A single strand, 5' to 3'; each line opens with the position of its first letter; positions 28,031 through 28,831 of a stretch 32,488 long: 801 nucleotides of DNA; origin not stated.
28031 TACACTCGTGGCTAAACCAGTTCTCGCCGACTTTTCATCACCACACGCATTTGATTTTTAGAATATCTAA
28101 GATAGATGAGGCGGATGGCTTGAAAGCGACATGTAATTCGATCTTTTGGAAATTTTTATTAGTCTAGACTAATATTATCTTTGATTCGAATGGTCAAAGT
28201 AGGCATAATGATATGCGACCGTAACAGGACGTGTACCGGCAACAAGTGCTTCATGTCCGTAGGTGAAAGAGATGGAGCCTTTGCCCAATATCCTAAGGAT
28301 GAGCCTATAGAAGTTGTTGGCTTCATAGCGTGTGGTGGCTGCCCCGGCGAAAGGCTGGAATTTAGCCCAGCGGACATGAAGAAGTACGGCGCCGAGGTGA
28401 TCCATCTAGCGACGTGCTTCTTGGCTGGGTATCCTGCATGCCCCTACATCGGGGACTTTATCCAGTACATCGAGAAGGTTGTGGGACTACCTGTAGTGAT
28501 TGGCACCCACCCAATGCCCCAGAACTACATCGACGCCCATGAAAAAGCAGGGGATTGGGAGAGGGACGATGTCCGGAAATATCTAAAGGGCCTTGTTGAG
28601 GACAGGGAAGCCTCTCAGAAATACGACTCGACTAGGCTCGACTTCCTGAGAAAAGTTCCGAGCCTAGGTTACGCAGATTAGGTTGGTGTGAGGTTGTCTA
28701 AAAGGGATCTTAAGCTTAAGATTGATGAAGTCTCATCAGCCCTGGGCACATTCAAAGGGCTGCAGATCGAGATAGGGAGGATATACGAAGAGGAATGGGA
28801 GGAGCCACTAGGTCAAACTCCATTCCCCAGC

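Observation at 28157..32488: CGGC protein - CdhA-type CODH - lone group-4 [NiFe] large subunit - radical SAM: a non-canonical CO/H2 gene module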

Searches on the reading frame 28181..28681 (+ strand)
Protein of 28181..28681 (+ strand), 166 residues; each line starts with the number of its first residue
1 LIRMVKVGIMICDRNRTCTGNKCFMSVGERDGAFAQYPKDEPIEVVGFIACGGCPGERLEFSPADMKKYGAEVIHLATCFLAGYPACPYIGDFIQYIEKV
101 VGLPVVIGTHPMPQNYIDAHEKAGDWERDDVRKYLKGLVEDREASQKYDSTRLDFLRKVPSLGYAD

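Call 7: search_protein_families(library=pfam, proteins=[window:28181-28681:+], max_evalue=0.01)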
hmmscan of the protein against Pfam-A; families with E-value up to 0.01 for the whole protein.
window:28181-28681:+ (166 aa): 1 family
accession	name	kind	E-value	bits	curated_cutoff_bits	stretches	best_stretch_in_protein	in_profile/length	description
PF08821.16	CGGC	-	3.4e-28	98.4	27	1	6-110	1-106/106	CGGC domain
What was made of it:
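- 28181..28681 (+): CGGC-domain protein (166 aa from the TTG start; probably 163 aa from the ATG at 28190), with 7 conserved cysteines. PF08821, 98 bits (call 7).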

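Call 8: search_protein_families(library=ncbifam, proteins=[window:28181-28681:+], max_evalue=0.01)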
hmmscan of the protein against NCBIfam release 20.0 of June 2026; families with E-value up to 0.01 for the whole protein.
window:28181-28681:+ (166 aa): 1 family
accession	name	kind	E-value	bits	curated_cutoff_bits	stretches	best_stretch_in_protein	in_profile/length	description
NF010019.0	PRK13497.1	equivalog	0.0061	16.3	313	1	23-65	105-147/184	chemoreceptor glutamine deamidase CheD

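Call 53: search_solved_structures(query=window:28181-28681:+, max_evalue=1)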
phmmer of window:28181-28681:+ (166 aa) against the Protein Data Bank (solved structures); distinct sequences matched with E-value up to 1: 0.
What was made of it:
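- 28181..28681 (+): No PDB relative (call 53).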

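Call 82: predict_structure(protein=window:28190-28681:+)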
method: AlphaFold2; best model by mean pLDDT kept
length: 163 residues; sequences in the alignment: 1
mean_pLDDT: 36.9   pTM: 0.31
mean pLDDT of the five models: 36.9, 36.1, 36.0, 34.8, 34.5
residues with pLDDT >= 90: 0; 70-90: 0; 50-70: 6; < 50: 157
segments of 3 or more residues with pLDDT < 50: 1-89, 92-94, 97-114, 116-129, 131-163
pLDDT, mean of each block of 10 residues (from residue 1): 36 32 29 31 35 33 35 30 42 47 41 47 45 44 35 32 27
secondary structure, 60 per line:
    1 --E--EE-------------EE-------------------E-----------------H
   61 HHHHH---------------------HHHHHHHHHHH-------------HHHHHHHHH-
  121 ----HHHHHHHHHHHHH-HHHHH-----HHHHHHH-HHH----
elements in order: H60-65 H87-97 H111-119 H125-137 H139-143 H149-155
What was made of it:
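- Tried and rejected: An AlphaFold2 single-sequence model of the CGGC protein had pLDDT 37 and was unusable, so no fold search was run (call 82).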
